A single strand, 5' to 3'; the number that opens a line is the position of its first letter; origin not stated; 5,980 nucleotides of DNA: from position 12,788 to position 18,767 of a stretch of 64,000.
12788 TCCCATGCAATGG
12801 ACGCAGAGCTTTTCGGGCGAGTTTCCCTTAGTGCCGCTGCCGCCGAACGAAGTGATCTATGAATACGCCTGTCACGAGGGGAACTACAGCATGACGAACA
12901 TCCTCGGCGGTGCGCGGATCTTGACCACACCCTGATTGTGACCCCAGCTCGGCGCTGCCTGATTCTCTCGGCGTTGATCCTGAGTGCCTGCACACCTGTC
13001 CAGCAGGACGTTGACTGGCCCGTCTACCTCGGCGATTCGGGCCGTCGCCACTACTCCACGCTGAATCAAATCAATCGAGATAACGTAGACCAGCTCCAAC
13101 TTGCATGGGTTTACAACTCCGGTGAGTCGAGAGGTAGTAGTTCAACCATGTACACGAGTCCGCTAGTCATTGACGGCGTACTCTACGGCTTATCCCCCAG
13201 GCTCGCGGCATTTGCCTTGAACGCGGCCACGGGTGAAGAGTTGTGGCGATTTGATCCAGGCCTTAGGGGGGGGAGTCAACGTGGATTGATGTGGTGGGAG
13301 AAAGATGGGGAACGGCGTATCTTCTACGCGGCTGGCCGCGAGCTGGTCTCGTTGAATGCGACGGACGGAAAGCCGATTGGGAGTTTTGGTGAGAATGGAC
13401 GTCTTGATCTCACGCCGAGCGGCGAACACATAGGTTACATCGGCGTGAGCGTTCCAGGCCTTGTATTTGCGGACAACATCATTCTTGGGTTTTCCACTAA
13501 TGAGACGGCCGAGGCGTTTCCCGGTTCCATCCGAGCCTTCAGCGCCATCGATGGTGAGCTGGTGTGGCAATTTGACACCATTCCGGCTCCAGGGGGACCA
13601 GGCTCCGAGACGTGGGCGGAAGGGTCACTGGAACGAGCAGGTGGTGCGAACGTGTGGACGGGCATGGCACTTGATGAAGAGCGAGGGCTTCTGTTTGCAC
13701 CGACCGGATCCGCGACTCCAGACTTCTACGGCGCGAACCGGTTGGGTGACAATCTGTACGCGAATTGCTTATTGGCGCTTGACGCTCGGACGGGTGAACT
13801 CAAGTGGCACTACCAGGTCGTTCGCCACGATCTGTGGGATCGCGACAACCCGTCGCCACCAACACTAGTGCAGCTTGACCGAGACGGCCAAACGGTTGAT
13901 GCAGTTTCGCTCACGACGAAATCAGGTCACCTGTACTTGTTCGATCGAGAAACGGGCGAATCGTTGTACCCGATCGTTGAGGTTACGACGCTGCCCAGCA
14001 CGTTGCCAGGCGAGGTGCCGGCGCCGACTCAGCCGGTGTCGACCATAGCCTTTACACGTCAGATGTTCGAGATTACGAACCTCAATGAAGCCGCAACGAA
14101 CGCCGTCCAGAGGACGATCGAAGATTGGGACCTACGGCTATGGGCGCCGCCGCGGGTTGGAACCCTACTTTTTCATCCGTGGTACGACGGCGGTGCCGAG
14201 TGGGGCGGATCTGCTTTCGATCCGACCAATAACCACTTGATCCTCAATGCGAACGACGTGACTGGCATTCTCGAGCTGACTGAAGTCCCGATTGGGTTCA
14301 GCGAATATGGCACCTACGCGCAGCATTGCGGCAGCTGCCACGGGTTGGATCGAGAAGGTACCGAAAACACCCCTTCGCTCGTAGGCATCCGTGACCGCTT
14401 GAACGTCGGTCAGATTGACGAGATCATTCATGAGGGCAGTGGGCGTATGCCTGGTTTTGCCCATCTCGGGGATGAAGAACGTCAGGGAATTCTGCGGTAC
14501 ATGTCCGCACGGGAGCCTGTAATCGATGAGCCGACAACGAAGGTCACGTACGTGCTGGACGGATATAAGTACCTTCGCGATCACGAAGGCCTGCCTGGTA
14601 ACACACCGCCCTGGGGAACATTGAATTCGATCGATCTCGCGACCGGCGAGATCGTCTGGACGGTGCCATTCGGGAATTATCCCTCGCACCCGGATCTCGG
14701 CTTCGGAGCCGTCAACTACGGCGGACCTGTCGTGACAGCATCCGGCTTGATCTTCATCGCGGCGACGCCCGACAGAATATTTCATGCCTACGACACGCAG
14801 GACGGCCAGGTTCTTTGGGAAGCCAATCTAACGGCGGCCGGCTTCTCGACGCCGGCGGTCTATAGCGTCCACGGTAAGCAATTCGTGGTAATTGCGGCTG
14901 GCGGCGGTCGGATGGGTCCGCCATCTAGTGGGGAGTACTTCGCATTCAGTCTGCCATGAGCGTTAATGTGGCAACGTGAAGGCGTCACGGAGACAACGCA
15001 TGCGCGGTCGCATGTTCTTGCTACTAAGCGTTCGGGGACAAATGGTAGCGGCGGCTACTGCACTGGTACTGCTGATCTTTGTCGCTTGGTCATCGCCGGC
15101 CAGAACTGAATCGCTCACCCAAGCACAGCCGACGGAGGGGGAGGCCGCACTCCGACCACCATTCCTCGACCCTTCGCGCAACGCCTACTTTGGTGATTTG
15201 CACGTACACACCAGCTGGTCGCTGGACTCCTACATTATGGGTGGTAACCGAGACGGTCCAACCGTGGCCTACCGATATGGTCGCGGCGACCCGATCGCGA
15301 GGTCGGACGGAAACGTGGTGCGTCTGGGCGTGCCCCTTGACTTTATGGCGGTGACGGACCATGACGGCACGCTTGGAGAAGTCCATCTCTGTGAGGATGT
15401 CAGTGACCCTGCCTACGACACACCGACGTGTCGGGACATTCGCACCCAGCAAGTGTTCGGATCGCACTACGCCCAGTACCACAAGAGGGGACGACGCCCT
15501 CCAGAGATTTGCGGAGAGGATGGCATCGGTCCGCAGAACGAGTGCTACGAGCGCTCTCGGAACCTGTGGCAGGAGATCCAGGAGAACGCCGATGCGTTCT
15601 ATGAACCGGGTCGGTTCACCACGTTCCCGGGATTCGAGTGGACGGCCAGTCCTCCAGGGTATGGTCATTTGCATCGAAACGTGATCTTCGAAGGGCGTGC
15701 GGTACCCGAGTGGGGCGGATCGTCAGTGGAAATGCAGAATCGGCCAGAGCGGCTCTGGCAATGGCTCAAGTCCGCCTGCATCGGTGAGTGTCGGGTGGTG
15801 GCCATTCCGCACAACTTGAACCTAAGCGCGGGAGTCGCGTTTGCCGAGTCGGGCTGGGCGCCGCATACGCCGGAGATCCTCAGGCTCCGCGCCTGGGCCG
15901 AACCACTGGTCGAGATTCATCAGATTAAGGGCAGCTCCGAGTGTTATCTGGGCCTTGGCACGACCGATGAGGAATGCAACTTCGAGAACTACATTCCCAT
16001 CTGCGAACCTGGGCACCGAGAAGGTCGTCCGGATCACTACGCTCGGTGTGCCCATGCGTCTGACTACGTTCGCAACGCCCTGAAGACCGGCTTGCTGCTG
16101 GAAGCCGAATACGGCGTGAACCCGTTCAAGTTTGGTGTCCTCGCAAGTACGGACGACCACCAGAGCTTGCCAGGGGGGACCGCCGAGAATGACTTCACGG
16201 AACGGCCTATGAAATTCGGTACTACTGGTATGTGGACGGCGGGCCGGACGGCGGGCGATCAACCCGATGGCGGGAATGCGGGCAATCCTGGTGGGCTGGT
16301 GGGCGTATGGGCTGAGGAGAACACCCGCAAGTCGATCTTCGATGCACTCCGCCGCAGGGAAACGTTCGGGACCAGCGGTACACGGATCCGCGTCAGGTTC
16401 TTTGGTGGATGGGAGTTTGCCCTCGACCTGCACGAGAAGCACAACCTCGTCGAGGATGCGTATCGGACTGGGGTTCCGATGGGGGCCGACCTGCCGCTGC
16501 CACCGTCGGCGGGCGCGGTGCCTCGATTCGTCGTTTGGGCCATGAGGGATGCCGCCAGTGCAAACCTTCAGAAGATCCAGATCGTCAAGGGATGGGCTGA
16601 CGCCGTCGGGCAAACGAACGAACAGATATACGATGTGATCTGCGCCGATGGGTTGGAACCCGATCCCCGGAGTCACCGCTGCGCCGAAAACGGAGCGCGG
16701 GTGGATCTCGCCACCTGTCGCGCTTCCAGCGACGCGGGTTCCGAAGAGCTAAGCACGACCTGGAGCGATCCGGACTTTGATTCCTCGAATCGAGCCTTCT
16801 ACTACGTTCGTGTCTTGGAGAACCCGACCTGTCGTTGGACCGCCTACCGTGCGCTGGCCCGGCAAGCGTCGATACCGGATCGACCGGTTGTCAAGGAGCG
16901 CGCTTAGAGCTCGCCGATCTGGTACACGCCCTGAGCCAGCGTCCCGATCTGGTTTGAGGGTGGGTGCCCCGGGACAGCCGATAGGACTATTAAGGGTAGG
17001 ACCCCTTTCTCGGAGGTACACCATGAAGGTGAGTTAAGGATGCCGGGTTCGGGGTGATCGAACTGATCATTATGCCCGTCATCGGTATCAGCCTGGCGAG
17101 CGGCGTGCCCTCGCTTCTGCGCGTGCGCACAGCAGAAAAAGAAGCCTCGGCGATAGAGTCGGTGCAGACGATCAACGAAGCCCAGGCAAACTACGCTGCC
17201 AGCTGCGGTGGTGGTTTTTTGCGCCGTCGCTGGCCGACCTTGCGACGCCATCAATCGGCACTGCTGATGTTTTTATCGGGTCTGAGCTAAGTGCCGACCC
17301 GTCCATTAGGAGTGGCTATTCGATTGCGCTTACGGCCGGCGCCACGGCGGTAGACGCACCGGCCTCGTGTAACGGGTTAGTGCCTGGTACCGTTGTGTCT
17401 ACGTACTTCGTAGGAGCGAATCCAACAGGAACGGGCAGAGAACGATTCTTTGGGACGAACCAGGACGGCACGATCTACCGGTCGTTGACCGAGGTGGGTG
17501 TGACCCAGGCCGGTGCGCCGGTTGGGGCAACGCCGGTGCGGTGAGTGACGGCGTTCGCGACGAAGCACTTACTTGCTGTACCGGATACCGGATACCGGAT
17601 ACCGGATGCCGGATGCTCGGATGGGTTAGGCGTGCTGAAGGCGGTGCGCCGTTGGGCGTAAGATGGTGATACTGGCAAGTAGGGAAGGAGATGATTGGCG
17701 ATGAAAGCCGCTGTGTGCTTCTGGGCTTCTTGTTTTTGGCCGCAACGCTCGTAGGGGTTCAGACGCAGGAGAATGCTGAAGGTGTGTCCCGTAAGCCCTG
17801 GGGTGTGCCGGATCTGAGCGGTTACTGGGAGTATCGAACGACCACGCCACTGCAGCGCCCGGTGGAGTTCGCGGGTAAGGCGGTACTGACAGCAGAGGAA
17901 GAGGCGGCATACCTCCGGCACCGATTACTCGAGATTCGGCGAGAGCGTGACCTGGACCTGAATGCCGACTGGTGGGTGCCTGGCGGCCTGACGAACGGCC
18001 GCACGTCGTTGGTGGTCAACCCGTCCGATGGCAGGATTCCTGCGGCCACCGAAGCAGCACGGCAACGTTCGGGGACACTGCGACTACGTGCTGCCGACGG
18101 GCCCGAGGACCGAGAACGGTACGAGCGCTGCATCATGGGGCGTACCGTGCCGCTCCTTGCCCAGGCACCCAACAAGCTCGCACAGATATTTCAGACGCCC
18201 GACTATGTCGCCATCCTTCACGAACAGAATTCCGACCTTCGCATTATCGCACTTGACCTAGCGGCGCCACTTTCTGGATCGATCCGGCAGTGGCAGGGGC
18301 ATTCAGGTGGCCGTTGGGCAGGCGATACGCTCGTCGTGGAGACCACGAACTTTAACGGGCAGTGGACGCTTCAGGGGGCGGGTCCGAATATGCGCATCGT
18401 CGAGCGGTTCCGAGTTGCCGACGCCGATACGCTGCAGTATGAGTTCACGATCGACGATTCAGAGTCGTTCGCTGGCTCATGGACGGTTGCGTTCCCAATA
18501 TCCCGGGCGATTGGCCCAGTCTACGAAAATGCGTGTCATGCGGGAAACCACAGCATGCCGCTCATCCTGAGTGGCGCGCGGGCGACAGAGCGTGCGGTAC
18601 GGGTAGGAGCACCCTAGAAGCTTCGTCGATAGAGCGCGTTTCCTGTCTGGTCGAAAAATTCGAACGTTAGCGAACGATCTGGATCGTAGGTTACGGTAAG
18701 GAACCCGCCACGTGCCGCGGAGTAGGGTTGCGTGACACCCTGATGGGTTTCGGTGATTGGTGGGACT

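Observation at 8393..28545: Unnamed four-copy exported protein family (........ ... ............) interleaved with PQQ dehydrogenases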

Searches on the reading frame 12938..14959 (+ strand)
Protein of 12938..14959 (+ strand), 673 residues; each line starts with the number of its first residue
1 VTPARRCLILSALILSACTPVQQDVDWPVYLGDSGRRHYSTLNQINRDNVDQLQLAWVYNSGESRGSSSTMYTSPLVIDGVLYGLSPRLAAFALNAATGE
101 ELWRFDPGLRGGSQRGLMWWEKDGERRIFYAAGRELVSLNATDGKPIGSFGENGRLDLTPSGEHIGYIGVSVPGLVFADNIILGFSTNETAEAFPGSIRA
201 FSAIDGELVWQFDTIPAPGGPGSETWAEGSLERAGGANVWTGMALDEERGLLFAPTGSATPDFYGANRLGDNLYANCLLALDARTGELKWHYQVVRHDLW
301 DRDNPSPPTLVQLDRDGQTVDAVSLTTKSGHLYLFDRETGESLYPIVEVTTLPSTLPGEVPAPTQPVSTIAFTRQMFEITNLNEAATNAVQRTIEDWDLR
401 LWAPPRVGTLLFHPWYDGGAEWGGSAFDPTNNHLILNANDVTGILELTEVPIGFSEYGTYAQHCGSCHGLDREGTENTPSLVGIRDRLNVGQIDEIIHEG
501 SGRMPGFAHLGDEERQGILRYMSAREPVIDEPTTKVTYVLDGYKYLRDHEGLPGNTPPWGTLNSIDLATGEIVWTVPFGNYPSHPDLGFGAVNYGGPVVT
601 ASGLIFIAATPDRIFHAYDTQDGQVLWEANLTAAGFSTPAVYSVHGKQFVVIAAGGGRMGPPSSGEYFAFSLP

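Call 12: search_protein_families(library=pfam, proteins=[window:12938-14959:+], max_evalue=0.001)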
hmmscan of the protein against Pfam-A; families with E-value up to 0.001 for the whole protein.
window:12938-14959:+ (673 aa): 4 families
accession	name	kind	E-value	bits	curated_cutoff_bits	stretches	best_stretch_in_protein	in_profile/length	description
PF01011.28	PQQ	-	5.1e-157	524.6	26.7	2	27-449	1-446/595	Glucose/ethanol/alcohol dehydrogenase, beta-propeller domain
PF13360.13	PQQ_2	-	2.3e-20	73.7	27.6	2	560-653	3-80/233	Outer membrane protein assembly factor BamB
PF13442.11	Cytochrome_CBB3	-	1.2e-10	41.9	27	1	459-522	9-68/68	Cytochrome C oxidase, cbb3-type, subunit III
PF13570.13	Beta-prop_ACSF4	-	5.2e-07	29.8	133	0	561-657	72-155/329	Beta-alanine-activating enzyme, beta-propeller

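Call 55: search_solved_structures(query=window:12938-14959:+, max_evalue=1e-10)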
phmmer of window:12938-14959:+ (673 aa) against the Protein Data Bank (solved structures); distinct sequences matched with E-value up to 1e-10: 26.
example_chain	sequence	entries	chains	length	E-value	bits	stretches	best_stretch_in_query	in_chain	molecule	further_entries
1yiq_A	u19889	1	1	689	1.9e-35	125.8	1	36-343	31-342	Quinohemoprotein alcohol dehydrogenase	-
1kv9_A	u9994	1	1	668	1.3e-34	123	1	33-342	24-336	TYPE II QUINOHEMOPROTEIN ALCOHOL DEHYDROGENASE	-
1kb0_A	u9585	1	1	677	2.3e-34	122.1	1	24-342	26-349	quinohemoprotein alcohol dehydrogenase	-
6zcv_A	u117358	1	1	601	2.7e-32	115.3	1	31-351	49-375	Quinoprotein ethanol dehydrogenase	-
22vi_A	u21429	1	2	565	4.6e-32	114.5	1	25-460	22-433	Quinohemoprotein alcohol dehydrogenase ADH-IIG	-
6zcw_A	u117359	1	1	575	1e-31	113.4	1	31-351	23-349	Quinoprotein ethanol dehydrogenase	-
8gy2_A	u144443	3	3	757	3.5e-31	111.6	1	26-342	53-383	Alcohol dehydrogenase (quinone), dehydrogenase subunit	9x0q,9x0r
1g72_A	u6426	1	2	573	1.2e-24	90.1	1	26-343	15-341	METHANOL DEHYDROGENASE HEAVY SUBUNIT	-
2ad6_A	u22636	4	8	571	1.2e-24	90.1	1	26-343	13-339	Methanol dehydrogenase subunit 1 | METHANOL DEHYDROGENASE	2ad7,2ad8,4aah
9m2c_A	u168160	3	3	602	6.4e-24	87.6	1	24-304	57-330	PQQ-binding-like beta-propeller repeat protein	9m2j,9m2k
7wmd_A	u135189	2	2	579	2.4e-23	85.7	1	25-303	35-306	PQQ-dependent alcohol dehydrogenase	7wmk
4tqo_B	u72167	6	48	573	1.3e-22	83.3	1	23-341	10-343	Methanol dehydrogenase protein, large subunit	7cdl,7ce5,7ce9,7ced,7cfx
4cvb_A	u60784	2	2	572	1.8e-22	82.8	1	24-303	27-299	ALCOHOL DEHYDROGENASE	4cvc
2d0v_A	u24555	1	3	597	4e-22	81.7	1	35-342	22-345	methanol dehydrogenase large subunit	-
6dam_A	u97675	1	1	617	1.6e-21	79.7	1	24-343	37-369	Lanthanide-dependent methanol dehydrogenase XoxF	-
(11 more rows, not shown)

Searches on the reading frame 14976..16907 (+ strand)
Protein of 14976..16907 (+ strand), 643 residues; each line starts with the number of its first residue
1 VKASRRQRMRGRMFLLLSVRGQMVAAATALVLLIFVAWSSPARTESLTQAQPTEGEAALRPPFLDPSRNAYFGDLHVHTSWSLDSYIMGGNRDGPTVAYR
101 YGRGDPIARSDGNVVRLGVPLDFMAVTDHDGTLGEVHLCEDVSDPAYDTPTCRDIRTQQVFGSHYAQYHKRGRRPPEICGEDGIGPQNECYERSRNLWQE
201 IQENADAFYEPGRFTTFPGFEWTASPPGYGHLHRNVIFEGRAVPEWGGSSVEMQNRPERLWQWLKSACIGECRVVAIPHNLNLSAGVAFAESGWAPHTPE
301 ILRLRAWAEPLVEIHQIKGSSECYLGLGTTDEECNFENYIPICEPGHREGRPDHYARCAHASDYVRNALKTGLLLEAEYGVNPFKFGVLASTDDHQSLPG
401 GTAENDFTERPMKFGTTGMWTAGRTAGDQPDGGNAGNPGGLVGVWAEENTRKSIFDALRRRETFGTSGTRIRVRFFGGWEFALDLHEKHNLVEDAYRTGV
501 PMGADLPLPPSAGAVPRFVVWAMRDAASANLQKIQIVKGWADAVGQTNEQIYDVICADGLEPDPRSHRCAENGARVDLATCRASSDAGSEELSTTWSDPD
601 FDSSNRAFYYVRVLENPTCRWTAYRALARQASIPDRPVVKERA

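Call 12: search_protein_families(library=pfam, proteins=[window:14976-16907:+], max_evalue=0.001)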
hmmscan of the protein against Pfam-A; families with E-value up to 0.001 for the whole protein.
window:14976-16907:+ (643 aa): 1 family
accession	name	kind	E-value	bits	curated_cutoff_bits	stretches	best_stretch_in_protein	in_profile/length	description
PF12228.14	DUF3604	-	3.7e-177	590.8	20.4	1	66-642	2-581/591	Protein of unknown function (DUF3604)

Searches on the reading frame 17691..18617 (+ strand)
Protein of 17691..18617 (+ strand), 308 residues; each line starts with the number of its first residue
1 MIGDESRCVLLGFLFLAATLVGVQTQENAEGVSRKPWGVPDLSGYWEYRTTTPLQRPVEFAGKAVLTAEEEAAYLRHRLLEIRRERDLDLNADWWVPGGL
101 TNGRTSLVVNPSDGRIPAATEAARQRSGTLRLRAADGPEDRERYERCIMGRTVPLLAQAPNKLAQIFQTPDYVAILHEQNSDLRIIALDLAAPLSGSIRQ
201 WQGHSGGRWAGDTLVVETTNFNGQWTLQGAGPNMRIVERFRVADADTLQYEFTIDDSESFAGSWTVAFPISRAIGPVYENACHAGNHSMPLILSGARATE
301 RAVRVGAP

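Call 7: search_protein_families(library=pfam, proteins=[window:17691-18617:+], max_evalue=1)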
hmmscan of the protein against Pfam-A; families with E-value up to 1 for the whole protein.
window:17691-18617:+ (308 aa): 1 family
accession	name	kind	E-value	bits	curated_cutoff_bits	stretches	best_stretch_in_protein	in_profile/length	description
PF19333.4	FAXC_N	-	0.025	15.2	27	1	60-90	67-94/104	Failed axon connections homolog N-terminus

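Call 8: search_protein_families(library=ncbifam, proteins=[window:17691-18617:+], max_evalue=1)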
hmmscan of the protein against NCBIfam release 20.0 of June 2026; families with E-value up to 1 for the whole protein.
window:17691-18617:+ (308 aa): 0 families

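Call 17: find_homologous_proteins(query=window:17691-18614:+)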
Query window:17691-18614:+ (308 aa): 3951 proteins with E <= 0.001 among 8000 candidates; the best 120 are listed.
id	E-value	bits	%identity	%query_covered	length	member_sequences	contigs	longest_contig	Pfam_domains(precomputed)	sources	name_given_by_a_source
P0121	4.7e-203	691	99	100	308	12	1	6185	-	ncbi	-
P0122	9.3e-139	480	71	98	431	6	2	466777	-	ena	-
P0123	3.9e-133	461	74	88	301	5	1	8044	-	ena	-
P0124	5.1e-133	461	70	96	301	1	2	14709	-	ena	-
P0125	9.0e-132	457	70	94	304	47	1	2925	-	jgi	jgi:hypothetical protein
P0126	1.3e-131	456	70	97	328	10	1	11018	-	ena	-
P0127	9.2e-131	454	75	87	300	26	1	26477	-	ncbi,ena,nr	ncbi:MAG: hypothetical protein F4X11_01635 [Acidobacteria bacterium]|nr:hypothetical protein [Acidob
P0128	9.7e-131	454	71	96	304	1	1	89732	-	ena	-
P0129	1.2e-130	453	69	96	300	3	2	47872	-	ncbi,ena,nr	ncbi:MAG: hypothetical protein F4137_24155 [Acidobacteria bacterium]|nr:hypothetical protein [Acidob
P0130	1.2e-130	453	70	91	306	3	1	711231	-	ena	-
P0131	1.3e-130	453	72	88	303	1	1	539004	-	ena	-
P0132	4.4e-130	451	69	96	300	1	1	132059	-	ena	-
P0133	5.4e-130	451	70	95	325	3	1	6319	-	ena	-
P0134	6.3e-130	451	69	95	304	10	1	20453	-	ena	-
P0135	9.2e-130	450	72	88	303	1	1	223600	-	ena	-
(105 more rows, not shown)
